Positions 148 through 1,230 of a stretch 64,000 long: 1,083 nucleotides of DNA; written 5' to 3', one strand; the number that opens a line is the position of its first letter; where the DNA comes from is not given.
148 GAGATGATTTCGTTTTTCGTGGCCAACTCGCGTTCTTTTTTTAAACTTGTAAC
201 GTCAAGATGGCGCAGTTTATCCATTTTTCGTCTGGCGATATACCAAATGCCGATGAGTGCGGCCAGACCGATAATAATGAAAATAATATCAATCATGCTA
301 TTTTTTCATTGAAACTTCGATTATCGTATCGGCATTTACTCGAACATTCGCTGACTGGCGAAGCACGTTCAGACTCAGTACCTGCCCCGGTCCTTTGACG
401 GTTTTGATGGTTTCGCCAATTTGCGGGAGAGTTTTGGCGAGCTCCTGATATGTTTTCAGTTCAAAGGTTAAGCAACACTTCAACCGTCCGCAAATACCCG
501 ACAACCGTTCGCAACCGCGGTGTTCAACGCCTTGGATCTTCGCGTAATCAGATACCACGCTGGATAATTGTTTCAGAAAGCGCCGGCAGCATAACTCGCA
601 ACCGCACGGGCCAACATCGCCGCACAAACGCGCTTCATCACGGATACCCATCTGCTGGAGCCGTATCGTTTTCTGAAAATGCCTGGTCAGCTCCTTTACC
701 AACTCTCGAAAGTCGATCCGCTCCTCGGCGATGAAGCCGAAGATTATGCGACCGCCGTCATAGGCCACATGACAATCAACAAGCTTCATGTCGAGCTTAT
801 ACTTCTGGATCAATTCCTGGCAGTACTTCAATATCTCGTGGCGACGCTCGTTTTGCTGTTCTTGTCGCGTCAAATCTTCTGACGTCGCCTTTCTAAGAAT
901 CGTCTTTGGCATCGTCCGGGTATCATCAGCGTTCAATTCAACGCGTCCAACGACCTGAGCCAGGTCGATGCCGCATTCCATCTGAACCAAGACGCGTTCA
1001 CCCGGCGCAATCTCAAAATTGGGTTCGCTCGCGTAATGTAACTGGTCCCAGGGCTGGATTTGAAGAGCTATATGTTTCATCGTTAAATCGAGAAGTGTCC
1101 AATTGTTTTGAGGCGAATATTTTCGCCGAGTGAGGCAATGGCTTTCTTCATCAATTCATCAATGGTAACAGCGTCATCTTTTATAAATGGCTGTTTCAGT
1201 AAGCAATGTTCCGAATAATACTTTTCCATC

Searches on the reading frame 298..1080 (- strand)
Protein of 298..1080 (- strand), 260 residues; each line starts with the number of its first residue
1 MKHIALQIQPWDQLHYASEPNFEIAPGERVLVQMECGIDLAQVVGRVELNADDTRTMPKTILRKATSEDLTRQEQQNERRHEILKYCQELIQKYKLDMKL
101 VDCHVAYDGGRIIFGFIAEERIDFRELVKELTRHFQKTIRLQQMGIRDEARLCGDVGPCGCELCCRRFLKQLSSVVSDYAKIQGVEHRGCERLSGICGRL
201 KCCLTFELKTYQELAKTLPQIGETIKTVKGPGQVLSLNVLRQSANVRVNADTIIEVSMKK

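Call 39: find_encoding_contigs(protein=window:298-1080:-, flank=10000, max_places=1)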
Protein window:298-1080:- (260 aa): 21 contigs read that carry it; 1 place shown.
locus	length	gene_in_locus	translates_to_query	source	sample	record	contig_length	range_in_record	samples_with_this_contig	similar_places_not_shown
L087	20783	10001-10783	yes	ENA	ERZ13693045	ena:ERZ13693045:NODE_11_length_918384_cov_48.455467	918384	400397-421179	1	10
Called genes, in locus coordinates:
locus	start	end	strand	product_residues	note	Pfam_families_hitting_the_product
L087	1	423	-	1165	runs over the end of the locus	PF02811:PHP, PF07733:DNA_pol3_alpha, PF17657:DNA_pol3_finger, PF14579:HHH_6, PF01336:tRNA_anti-codon (weak)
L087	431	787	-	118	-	-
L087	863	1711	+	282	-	-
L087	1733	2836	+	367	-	PF01098:FTSW_RODA_SPOVE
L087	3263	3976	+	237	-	PF01386:Ribosomal_L25p, PF14693:Ribosomal_TL5_C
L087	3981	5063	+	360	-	PF11258:DUF3048, PF17479:DUF3048_C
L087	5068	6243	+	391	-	PF11258:DUF3048, PF17479:DUF3048_C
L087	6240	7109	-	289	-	PF17827:PrmC_N, PF02384:N6_Mtase (weak), PF05175:MTS, PF06325:PrmA, PF12847:Methyltransf_18, PF01170:UPF0020 (weak), PF13649:Methyltransf_25, PF13847:Methyltransf_31, +3 more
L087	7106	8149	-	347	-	PF03462:PCRF, PF00472:RF-1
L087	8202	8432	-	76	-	PF01197:Ribosomal_L31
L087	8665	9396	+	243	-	PF00318:Ribosomal_S2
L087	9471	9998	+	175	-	PF00889:EF_TS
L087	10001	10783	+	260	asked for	PF04468:PSP1, PF28472:PSP1_3rd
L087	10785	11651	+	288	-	PF07719:TPR_2 (faint), PF13414:TPR_11 (faint), PF00515:TPR_1 (faint), PF13181:TPR_8 (faint)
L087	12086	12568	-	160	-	PF01988:VIT1 (faint)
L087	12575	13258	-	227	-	PF00005:ABC_tran, PF02463:SMC_N (weak), PF13304:AAA_21 (faint)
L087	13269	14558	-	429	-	PF12704:MacB_PCD, PF02687:FtsX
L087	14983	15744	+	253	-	PF00535:Glycos_transf_2, PF13641:Glyco_tranf_2_3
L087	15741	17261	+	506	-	PF04932:Wzy_C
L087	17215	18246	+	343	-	PF13641:Glyco_tranf_2_3, PF00535:Glycos_transf_2, PF13632:Glyco_trans_2_3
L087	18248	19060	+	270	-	PF00535:Glycos_transf_2, PF13641:Glyco_tranf_2_3, PF13632:Glyco_trans_2_3 (weak)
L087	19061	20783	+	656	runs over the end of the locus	PF13196:DUF4012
